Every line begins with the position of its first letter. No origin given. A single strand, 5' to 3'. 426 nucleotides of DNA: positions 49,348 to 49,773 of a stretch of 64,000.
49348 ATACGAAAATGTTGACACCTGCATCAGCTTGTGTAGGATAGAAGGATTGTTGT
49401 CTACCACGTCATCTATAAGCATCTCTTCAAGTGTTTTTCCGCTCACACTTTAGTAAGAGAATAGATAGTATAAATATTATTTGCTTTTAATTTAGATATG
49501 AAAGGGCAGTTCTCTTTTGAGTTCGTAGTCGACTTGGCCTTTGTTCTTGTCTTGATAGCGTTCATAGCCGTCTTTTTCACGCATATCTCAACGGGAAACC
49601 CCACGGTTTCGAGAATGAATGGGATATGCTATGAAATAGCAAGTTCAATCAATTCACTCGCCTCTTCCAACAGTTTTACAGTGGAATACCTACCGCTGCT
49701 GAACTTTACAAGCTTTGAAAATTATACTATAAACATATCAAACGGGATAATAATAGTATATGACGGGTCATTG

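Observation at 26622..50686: Unusual density of class III-signal (pilin-like) genes; every predicted surface protein has an even cysteine count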

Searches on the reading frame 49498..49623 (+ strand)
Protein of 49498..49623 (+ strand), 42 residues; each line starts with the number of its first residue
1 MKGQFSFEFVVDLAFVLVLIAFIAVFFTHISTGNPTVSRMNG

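Call 35: search_protein_families(library=pfam, max_evalue=10, proteins=[window:49498-49623:+])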
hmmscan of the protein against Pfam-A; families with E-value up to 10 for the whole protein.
seq(42 aa): 2 families
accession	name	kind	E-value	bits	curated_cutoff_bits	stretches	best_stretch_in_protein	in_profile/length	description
PF10717.14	ODV-E18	-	0.055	13.8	28.1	1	12-37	29-54/87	Occlusion-derived virus envelope protein ODV-E18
PF11384.13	DUF3188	-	0.087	12.9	24.6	1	14-29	2-17/50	Protein of unknown function (DUF3188)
